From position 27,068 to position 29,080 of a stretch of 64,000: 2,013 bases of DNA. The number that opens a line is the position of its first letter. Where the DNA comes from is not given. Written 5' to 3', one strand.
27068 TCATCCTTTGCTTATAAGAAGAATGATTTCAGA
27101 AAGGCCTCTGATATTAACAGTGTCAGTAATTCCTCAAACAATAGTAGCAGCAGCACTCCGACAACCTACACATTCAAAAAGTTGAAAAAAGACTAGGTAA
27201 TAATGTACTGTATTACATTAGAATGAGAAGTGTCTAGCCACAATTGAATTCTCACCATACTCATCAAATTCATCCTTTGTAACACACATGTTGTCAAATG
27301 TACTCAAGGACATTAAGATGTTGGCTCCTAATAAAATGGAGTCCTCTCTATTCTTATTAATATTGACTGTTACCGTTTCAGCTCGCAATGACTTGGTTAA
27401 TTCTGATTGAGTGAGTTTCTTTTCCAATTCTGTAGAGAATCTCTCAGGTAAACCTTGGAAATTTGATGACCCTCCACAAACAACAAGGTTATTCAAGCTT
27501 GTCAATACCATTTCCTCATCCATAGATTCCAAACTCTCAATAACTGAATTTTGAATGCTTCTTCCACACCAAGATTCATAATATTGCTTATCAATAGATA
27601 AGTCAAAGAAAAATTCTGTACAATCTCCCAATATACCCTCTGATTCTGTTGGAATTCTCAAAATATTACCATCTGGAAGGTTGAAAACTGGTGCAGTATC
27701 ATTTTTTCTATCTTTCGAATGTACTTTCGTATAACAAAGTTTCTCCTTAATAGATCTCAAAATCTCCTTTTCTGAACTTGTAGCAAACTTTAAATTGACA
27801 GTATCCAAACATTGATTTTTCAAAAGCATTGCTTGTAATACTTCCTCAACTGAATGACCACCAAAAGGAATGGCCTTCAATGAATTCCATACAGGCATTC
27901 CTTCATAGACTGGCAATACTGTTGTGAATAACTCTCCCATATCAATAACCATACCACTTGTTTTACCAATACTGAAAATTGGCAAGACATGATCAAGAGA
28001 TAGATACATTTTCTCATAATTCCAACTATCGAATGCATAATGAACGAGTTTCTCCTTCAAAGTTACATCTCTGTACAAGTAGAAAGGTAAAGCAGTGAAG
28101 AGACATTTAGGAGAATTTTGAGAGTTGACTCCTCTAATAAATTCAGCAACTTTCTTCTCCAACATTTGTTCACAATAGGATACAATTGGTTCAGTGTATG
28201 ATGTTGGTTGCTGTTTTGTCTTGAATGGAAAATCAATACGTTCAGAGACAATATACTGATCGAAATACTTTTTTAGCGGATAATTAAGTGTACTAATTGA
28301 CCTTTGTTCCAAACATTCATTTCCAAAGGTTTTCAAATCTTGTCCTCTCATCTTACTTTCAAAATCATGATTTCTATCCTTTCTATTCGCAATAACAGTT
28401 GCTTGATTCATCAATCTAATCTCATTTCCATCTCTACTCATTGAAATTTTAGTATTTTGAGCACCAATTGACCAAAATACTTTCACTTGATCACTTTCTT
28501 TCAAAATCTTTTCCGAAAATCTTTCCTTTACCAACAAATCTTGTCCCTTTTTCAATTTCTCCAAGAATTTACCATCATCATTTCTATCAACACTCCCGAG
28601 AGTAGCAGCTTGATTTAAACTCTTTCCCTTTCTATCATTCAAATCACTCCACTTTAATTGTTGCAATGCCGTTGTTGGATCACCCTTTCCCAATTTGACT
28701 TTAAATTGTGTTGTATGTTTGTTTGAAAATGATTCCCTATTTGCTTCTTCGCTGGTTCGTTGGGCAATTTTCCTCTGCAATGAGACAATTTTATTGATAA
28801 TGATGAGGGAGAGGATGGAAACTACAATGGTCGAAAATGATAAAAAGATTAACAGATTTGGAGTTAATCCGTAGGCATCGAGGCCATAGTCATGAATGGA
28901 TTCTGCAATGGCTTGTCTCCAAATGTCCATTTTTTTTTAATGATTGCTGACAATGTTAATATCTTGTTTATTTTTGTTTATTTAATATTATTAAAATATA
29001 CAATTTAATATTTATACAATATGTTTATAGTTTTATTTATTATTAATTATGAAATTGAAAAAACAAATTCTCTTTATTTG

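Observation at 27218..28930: Actin-related protein with an N-terminal transmembrane/signal-anchor segment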

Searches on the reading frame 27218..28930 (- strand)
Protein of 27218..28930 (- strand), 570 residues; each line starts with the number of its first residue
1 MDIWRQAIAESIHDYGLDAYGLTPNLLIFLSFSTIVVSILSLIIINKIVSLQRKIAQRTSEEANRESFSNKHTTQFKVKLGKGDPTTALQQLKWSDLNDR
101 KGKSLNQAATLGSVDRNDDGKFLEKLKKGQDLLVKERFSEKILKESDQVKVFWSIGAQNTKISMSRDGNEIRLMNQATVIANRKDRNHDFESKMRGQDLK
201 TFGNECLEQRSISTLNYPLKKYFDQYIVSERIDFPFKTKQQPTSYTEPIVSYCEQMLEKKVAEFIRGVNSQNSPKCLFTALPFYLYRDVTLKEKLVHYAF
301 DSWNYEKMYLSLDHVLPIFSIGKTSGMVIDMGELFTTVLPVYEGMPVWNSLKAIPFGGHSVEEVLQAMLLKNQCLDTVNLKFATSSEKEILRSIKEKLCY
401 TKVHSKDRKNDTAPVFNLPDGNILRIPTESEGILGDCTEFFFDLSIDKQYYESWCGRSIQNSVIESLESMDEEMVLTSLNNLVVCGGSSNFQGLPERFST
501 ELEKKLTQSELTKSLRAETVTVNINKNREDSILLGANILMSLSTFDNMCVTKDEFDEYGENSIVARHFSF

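Call 3: search_protein_families(library=pfam, proteins=[window:27218-28930:-], max_evalue=0.1)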
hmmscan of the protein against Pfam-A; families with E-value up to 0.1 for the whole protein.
window:27218-28930:- (570 aa): 3 families
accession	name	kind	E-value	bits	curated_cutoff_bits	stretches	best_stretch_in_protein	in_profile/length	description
PF00022.25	Actin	-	4.4e-44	151.1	27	1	290-567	108-408/410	Actin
PF07219.19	HemY_N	-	0.025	15.1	31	1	20-106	12-95/107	HemY protein N-terminus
PF13509.12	S1_2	-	0.074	13.6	21.8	0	114-152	10-47/61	S1 domain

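Call 4: search_solved_structures(query=window:27218-28930:-, max_evalue=1, show_alignments=2)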
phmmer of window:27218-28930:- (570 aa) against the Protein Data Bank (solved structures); distinct sequences matched with E-value up to 1: 162 (the best 60 are shown).
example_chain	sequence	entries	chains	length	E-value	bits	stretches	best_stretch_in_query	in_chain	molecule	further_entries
6i4f_A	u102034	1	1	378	4.6e-32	114.8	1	292-564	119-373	Actin-1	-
9y6s_6l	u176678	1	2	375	3e-31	112.1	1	292-562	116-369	Actin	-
9e5c_6f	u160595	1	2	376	3.7e-31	111.8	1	291-563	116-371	Actin A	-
4cbw_A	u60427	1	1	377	4.1e-31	111.7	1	292-564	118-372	ACTIN, ALPHA SKELETAL MUSCLE, ACTIN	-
6i4k_A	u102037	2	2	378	4.9e-31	111.4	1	292-564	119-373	Actin-1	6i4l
6i4g_A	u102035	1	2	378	5.4e-31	111.3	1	292-564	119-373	Actin-1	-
7aln_A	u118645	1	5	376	6.3e-31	111.1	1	292-564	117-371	Actin-1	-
4cbu_A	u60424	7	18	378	6.4e-31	111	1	292-564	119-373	Actin-1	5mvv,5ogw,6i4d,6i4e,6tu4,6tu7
6i4h_A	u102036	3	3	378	6.5e-31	111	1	292-564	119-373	Actin-1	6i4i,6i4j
8c47_A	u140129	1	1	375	1.4e-30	109.9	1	292-562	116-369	Actin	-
7q8b_A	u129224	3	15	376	1.4e-30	109.9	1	292-562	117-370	Actin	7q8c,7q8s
8trm_A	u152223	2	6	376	2.7e-30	109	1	292-564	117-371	Actin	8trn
4cbx_A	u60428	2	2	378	4e-28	101.8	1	288-564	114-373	ACTIN-2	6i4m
7ju4_u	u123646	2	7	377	7.6e-28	100.9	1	291-564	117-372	Actin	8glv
8thx_A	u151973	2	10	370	1.1e-27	100.4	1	291-562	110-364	Actin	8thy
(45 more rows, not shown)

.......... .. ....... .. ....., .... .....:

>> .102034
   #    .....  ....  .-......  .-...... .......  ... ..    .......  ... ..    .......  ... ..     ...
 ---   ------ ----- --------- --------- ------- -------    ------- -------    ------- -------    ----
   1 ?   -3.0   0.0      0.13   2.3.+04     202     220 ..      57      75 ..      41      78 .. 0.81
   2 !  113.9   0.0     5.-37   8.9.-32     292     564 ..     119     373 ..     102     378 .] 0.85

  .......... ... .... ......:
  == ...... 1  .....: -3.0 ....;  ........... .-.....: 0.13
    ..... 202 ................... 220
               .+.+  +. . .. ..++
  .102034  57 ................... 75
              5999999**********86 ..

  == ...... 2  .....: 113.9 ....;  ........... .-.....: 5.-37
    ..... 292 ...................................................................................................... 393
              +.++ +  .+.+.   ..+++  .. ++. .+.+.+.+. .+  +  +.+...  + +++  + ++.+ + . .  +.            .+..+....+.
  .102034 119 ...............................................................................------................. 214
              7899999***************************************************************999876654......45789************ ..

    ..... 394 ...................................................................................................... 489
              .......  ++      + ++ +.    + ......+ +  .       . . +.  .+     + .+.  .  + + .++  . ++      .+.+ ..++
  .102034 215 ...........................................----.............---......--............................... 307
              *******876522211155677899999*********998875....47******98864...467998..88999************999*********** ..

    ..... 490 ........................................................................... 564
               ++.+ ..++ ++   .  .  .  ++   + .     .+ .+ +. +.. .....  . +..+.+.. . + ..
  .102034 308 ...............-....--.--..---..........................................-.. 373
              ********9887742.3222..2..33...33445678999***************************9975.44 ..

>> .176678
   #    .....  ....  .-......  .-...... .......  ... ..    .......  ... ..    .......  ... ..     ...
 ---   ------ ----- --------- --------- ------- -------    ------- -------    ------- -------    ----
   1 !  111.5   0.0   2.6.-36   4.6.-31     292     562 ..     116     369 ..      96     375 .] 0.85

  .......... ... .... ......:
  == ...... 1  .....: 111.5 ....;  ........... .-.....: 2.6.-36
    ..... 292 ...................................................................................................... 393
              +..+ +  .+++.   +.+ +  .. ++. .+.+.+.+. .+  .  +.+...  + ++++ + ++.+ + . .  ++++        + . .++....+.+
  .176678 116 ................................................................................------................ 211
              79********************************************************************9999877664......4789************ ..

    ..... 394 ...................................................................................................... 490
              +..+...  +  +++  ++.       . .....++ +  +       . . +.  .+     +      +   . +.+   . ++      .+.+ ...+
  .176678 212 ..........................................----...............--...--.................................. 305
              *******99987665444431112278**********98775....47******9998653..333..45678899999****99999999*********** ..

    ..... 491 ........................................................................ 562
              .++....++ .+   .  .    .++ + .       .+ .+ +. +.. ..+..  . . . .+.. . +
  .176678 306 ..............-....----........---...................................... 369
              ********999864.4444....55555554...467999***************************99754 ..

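Call 5: find_homologous_proteins(query=window:27218-28930:-, max_evalue=0.001)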
Query window:27218-28930:- (570 aa): 5 proteins with E <= 0.001 among 8000 candidates.
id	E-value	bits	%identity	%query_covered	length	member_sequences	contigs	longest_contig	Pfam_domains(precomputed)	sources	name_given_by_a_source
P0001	3.1e-127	444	39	100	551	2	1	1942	PF00022.26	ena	-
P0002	4.7e-103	364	34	98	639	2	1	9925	PF00022.26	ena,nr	nr:unnamed protein product [Naegleria fowleri]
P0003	1.8e-25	108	31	48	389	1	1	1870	PF00022.26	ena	-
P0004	3.0e-15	74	25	48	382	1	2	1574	PF00022.26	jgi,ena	jgi:actin-related protein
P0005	2.7e-12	65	25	51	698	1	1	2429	PF00022.26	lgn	-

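Call 8: find_encoding_contigs(protein=window:27218-28930:-, flank=8000, max_places=4)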
Protein window:27218-28930:- (570 aa): no gene with exactly this product is on record in the collection.

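Call 9: find_encoding_contigs(protein=P0002, flank=8000, max_places=4)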
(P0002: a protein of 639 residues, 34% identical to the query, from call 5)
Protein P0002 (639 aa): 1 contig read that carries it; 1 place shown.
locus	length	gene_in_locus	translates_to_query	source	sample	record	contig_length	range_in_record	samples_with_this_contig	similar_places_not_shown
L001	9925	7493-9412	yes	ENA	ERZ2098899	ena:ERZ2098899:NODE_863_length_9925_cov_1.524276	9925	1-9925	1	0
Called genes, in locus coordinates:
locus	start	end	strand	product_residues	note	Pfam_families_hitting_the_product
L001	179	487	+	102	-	-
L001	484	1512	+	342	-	-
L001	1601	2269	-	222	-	PF03169:OPT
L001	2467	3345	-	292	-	PF03169:OPT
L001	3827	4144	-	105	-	PF03169:OPT (weak)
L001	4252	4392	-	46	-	-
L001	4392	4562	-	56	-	-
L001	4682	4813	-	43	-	-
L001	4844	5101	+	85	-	-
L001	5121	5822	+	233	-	PF01501:Glyco_transf_8 (weak)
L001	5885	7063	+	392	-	-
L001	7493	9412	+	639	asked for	PF00022:Actin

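Call 19: find_encoding_contigs(protein=P0001, flank=8000, max_places=4)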
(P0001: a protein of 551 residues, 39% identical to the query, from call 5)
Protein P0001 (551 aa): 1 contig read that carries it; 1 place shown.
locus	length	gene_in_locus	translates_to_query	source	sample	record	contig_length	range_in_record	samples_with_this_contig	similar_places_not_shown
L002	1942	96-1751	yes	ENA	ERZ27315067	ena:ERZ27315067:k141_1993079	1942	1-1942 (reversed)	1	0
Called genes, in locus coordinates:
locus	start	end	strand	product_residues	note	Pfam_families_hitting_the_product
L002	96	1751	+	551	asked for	PF00022:Actin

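Call 28: predict_structure(alignment_id=A4)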
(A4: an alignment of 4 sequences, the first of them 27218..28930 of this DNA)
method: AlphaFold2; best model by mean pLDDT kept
length: 570 residues; sequences in the alignment: 4
mean_pLDDT: 33.9   pTM: 0.23
mean pLDDT of the five models: 33.9, 33.5, 32.8, 32.8, 31.4
residues with pLDDT >= 90: 0; 70-90: 7; 50-70: 74; < 50: 489
segments of 3 or more residues with pLDDT < 50: 15-17, 60-459, 480-497, 509-570
pLDDT, mean of each block of 10 residues (from residue 1): 55 52 54 60 69 61 40 26 27 25 23 26 27 24 25 23 26 24 26 26 22 22 21 22 30 33 29 27 29 38 31 25 22 24 25 29 38 29 27 24 26 43 39 32 38 41 57 54 36 43 54 46 36 25 26 39 29
secondary structure, 60 per line:
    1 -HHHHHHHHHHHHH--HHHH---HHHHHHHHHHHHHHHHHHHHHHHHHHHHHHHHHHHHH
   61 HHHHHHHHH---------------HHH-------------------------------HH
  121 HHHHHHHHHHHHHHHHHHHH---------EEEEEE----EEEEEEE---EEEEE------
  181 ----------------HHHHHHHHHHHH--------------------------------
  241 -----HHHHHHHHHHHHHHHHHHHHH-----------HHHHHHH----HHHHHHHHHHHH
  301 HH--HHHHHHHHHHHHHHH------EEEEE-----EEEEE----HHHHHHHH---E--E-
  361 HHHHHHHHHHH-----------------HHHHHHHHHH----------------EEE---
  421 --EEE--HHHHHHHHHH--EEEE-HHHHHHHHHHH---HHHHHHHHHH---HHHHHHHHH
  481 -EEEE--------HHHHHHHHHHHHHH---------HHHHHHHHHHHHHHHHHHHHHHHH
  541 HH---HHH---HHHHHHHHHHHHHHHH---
elements in order: H2-14 H17-20 H24-69 H119-140 E150-155 E160-166 E170-174 H197-208 H246-266 H278-284 H289-302 H305-319 E326-330 E336-340 H345-352 H361-371 H389-398 E415-417 E423-425 H428-437 E440-443 H445-455 H459-468 H472-480 E482-485 H494-507 H517-542 H552-567

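Call 36: find_homologous_proteins(query=A5, max_evalue=1e-10)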
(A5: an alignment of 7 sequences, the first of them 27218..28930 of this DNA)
Query A5 (7 sequences) (570 aa, profile of the alignment): 7 proteins with E <= 1e-10 among 8000 candidates.
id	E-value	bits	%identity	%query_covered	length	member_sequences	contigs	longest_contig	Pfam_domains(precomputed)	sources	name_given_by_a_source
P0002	1.8e-239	814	34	98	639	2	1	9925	PF00022.26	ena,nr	nr:unnamed protein product [Naegleria fowleri]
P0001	7.9e-234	795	39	100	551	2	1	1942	PF00022.26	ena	-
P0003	4.5e-129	450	31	48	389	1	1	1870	PF00022.26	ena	-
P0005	5.8e-64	235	25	51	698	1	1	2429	PF00022.26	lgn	-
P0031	1.1e-62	231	29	42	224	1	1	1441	PF00022.26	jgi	jgi:actin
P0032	3.4e-35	140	27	31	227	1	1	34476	PF00022.26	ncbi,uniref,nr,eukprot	ncbi:actin, putative [Entamoeba invadens IP1]|uniref:Actin, putative n=1 Tax=Entamoeba invadens IP1 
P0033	8.5e-28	116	28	30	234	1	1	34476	PF00022.26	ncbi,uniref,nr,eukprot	ncbi:actin, putative [Entamoeba invadens IP1]|uniref:Actin, putative n=1 Tax=Entamoeba invadens IP1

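Call 51: predict_structure(alignment_id=A6)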
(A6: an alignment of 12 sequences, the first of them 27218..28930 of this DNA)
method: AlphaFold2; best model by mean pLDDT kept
length: 570 residues; sequences in the alignment: 12
mean_pLDDT: 68.7   pTM: 0.62
mean pLDDT of the five models: 68.7, 66.2, 64.2, 61.7, 57.6
residues with pLDDT >= 90: 43; 70-90: 266; 50-70: 148; < 50: 113
segments of 3 or more residues with pLDDT < 50: 69-122, 133-145, 178-199, 232-240, 405-412
pLDDT, mean of each block of 10 residues (from residue 1): 68 69 73 79 84 80 60 33 32 31 32 37 54 45 54 73 66 53 38 39 54 53 56 47 61 69 63 79 80 88 89 90 91 85 86 82 86 71 72 83 55 62 71 82 72 71 88 88 85 86 85 64 77 85 84 93 83
secondary structure, 60 per line:
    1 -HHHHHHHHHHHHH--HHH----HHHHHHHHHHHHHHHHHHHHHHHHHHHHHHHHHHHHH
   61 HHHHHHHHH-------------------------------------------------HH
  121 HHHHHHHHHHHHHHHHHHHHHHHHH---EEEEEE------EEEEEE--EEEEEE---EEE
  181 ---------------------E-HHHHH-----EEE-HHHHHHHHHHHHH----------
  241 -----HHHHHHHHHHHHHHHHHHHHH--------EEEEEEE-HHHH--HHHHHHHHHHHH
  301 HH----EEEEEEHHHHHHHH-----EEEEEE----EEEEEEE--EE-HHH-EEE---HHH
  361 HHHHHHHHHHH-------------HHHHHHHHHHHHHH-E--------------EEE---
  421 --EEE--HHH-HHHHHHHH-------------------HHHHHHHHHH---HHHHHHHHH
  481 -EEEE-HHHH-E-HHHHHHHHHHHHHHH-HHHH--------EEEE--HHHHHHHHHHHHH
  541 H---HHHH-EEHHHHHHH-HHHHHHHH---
elements in order: H2-14 H24-69 H119-145 E149-154 E161-166 E169-174 E178-180 H204-208 E214-216 H218-230 H246-266 E275-281 H283-286 H289-302 E307-312 H313-320 E326-331 E336-342 E352-354 H358-371 H385-398 E415-417 E423-425 H432-439 H459-468 H472-480 E482-485 H487-490 H494-508 H510-513 E522-525 H528-541 H545-548 H552-558 H560-567
